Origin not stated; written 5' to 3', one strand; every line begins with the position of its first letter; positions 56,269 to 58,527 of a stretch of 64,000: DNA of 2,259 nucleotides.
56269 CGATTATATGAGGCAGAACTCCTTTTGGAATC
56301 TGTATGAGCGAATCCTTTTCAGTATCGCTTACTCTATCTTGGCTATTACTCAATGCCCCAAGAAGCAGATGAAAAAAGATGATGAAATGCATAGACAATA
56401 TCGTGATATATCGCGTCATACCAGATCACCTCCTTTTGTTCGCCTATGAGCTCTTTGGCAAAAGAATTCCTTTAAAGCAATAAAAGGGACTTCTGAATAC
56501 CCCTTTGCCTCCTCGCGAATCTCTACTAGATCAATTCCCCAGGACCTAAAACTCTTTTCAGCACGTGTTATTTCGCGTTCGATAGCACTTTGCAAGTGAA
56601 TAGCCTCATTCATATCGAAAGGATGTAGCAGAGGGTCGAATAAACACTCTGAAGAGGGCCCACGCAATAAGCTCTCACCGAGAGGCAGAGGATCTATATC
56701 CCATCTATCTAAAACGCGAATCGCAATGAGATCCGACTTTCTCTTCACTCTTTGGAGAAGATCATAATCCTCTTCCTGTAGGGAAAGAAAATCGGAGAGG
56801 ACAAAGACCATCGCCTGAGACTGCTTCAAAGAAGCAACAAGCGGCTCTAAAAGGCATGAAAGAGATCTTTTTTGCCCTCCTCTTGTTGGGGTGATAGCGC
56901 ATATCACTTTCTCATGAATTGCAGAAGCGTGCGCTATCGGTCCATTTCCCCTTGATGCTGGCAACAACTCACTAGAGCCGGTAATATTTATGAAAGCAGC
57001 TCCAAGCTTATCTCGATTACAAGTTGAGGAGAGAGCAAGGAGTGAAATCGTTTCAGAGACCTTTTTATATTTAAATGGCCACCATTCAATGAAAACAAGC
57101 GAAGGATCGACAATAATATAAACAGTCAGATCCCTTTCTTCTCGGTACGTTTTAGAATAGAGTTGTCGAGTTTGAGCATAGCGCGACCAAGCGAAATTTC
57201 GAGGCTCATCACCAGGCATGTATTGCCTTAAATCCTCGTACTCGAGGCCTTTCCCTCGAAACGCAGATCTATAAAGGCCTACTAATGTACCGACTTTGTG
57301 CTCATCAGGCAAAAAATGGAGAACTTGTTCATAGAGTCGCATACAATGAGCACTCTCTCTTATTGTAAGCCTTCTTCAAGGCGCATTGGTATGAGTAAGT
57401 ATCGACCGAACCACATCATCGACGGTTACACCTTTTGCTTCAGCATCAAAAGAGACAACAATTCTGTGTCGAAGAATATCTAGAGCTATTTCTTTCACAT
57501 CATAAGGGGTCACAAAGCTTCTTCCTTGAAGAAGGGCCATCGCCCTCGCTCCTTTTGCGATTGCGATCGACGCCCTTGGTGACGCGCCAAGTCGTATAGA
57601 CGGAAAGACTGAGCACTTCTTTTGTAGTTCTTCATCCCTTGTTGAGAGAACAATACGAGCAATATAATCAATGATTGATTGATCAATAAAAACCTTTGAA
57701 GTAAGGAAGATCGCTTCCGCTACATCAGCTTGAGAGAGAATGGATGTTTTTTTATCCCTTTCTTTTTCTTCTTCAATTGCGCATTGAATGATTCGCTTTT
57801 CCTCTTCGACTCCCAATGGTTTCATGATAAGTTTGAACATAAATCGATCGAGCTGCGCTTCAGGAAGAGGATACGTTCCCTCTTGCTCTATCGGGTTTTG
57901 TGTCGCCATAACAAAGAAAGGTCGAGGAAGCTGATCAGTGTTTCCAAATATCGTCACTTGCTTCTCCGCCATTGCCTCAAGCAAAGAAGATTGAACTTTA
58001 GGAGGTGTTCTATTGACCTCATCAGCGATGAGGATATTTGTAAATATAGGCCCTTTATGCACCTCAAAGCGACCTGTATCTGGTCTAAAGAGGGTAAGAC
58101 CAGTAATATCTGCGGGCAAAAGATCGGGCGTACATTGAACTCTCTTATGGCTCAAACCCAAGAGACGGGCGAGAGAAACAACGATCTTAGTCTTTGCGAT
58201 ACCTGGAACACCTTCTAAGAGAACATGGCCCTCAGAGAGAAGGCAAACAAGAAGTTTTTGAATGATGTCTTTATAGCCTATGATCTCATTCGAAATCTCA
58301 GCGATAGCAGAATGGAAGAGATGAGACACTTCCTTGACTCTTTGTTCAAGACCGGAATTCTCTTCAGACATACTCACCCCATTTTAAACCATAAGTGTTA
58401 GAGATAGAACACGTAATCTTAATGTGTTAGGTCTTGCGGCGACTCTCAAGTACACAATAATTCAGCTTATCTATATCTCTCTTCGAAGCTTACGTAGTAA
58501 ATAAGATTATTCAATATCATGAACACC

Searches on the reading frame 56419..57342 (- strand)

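Call 37: search_protein_families(library=pfam, proteins=[window:56419-57342:-], max_evalue=0.001)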
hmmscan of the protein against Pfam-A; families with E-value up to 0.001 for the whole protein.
window:56419-57342:- (308 aa): 1 family
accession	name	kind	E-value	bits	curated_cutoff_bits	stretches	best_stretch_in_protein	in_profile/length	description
PF01882.25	DUF58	-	1.5e-23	83.6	23.4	1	37-232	1-190/216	Protein of unknown function DUF58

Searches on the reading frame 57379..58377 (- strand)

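Call 37: search_protein_families(library=pfam, proteins=[window:57379-58377:-], max_evalue=0.001)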
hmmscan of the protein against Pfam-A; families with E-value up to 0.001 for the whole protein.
window:57379-58377:- (333 aa): 6 families
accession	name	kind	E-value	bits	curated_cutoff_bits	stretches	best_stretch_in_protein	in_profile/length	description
PF07726.17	AAA_3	-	2.7e-62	208.9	27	1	51-181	1-131/131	ATPase family associated with various cellular activities (AAA)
PF17863.7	AAA_lid_2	-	5.1e-22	77.8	22.7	1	259-326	7-74/74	AAA lid domain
PF07728.20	AAA_5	-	1.1e-13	51.8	22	1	51-179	1-139/139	AAA domain (dynein-related subfamily)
PF20030.5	bpMoxR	-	5.7e-12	45.6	27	1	23-220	5-201/205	MoxR domain in the MoxR-vWA-beta-propeller ternary systems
PF13245.12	AAA_19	-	0.00017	22.2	25.1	0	108-152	86-131/134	AAA domain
PF00158.32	Sigma54_activat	-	0.0005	20.2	20.2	0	113-164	94-146/168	Sigma-54 interaction domain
